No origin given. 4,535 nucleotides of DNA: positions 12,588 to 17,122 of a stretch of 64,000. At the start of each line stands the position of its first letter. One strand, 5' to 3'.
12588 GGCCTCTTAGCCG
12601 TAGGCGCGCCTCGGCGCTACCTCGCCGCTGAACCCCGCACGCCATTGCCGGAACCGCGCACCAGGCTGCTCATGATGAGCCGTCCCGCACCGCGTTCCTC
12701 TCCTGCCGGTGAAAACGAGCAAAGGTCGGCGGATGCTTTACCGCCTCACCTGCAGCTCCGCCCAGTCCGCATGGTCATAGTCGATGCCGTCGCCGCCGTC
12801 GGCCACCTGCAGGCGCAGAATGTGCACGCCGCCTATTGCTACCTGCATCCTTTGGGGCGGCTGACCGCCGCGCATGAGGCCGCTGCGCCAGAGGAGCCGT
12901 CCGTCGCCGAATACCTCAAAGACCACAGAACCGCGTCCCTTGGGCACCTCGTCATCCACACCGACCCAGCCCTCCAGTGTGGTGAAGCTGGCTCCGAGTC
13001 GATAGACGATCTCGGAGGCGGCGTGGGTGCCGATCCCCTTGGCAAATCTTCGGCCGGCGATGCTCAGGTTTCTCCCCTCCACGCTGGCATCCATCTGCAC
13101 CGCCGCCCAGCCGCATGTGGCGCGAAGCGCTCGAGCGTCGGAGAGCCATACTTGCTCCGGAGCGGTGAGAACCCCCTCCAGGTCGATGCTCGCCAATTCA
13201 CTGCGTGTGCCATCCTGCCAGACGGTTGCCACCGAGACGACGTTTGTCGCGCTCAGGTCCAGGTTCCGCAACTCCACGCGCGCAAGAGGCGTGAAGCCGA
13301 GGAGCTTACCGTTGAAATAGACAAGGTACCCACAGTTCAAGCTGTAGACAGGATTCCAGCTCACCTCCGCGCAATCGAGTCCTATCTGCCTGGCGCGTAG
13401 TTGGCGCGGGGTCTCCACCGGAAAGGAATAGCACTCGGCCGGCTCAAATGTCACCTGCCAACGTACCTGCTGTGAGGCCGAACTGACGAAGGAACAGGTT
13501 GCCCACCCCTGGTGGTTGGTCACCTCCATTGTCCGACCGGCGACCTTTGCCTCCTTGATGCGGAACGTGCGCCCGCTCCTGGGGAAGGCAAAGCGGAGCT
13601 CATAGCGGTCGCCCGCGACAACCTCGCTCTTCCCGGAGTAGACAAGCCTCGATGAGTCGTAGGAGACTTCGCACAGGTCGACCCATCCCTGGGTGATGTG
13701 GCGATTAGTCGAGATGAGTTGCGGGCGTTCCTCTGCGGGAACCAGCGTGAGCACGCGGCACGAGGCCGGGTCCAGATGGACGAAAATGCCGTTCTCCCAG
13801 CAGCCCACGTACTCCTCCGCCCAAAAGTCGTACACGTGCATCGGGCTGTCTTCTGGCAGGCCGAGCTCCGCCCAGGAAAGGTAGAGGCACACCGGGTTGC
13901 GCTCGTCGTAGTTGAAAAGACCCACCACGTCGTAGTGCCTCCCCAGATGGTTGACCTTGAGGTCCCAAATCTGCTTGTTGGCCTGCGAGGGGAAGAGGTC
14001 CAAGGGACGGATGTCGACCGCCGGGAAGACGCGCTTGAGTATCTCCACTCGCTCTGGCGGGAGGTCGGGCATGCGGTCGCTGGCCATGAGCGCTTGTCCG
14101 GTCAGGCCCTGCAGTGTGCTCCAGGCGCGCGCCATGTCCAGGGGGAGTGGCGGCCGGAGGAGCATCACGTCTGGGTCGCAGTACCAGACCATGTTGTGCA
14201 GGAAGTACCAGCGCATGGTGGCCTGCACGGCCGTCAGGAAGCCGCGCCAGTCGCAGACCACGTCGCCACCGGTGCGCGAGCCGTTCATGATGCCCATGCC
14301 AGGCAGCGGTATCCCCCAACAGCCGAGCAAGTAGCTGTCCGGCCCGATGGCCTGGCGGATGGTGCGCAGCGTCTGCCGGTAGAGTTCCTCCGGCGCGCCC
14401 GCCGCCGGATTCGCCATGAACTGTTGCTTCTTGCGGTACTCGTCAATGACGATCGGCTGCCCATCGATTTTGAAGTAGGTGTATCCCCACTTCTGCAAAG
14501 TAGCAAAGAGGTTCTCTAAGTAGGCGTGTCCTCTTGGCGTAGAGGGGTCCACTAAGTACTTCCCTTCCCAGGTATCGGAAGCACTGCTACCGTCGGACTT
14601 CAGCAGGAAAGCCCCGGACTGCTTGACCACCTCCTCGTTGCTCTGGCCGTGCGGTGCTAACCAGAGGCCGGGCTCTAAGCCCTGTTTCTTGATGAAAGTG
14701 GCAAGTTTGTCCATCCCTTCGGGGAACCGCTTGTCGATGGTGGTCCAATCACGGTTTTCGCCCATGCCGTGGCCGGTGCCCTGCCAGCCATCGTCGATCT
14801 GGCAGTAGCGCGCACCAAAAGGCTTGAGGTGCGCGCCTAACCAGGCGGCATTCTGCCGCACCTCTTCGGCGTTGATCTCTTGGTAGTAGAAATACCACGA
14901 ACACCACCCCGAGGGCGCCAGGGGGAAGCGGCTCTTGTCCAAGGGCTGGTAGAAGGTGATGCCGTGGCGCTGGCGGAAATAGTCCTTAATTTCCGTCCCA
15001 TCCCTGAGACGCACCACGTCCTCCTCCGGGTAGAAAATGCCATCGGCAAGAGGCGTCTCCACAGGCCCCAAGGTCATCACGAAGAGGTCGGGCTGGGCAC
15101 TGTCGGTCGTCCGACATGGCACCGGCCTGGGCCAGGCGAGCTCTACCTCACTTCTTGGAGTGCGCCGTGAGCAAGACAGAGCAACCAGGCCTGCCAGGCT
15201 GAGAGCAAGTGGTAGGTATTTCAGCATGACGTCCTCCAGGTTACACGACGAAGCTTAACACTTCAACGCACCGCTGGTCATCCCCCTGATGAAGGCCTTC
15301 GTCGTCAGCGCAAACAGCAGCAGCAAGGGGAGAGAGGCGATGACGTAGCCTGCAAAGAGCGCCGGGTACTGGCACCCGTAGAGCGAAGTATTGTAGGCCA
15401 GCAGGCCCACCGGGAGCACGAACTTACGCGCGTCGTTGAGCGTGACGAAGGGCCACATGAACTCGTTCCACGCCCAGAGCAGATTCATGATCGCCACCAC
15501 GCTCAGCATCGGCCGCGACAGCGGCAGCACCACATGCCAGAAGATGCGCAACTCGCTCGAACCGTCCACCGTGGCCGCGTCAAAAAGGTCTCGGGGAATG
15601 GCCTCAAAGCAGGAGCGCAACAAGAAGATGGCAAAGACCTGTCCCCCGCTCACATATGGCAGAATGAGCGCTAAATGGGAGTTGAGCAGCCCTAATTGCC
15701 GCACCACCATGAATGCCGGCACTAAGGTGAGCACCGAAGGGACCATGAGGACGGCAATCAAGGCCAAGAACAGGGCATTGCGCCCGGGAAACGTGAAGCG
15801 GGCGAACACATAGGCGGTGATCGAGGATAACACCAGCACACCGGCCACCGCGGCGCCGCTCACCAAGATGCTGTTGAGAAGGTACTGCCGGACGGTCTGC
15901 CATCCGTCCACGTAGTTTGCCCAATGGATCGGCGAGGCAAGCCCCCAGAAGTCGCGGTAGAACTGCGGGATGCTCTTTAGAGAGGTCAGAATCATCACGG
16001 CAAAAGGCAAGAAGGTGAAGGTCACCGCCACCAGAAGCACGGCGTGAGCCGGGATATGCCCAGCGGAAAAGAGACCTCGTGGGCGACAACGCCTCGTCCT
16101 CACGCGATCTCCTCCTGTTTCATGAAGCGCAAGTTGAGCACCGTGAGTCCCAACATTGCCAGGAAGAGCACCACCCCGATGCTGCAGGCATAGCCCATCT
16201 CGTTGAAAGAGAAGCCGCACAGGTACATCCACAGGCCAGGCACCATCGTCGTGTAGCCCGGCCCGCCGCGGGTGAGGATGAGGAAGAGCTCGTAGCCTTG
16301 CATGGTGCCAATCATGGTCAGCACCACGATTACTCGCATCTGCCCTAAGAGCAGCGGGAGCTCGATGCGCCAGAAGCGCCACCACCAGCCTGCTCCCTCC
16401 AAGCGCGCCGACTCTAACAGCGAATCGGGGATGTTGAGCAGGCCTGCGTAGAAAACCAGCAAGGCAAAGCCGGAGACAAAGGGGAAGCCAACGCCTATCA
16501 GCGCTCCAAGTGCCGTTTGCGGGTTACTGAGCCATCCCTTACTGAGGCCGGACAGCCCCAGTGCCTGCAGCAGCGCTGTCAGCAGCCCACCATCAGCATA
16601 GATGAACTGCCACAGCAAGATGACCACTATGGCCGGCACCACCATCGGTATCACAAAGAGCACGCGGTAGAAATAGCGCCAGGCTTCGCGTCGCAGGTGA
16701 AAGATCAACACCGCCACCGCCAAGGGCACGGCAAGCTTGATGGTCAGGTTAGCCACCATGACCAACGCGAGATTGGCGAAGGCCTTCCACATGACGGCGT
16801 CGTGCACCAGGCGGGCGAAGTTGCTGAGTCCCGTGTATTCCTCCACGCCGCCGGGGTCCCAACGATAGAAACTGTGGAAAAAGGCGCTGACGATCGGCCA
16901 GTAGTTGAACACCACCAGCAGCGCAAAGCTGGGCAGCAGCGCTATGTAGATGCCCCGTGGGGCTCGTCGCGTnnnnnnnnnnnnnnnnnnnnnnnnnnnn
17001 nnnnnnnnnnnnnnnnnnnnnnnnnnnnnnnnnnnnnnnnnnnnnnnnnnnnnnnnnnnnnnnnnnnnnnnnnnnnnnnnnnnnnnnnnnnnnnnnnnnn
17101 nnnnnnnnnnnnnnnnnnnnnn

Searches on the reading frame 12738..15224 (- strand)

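Call 42: search_protein_families(library=pfam, proteins=[window:12738-15224:-], max_evalue=1e-7)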
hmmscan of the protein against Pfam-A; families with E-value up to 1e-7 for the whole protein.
window:12738-15224:- (828 aa): 2 families
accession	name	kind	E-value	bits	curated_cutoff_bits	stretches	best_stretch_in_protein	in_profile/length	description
PF08305.17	NPCBM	-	2.4e-46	157.6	23.9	1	691-826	2-136/137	NPCBM/NEW2 domain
PF02065.24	Melibiase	-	4.7e-10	39.4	27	1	101-262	42-198/347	Melibiase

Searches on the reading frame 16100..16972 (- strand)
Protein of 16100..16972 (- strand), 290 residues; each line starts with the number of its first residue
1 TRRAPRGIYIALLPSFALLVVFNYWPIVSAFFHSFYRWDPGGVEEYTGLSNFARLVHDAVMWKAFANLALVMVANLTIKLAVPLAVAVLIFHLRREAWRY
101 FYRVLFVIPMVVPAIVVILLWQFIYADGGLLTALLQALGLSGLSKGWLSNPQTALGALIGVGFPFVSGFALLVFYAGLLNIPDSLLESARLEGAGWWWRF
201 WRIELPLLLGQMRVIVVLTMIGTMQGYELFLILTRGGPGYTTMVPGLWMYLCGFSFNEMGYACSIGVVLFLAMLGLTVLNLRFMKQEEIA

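Call 42: search_protein_families(library=pfam, proteins=[window:16100-16972:-], max_evalue=1e-7)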
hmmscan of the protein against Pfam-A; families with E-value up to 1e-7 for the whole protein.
window:16100-16972:- (290 aa): 1 family
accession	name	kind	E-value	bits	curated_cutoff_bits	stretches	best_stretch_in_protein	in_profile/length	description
PF00528.27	BPD_transp_1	-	2.2e-13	50.8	26.4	1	93-275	11-168/184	Binding-protein-dependent transport system inner membrane component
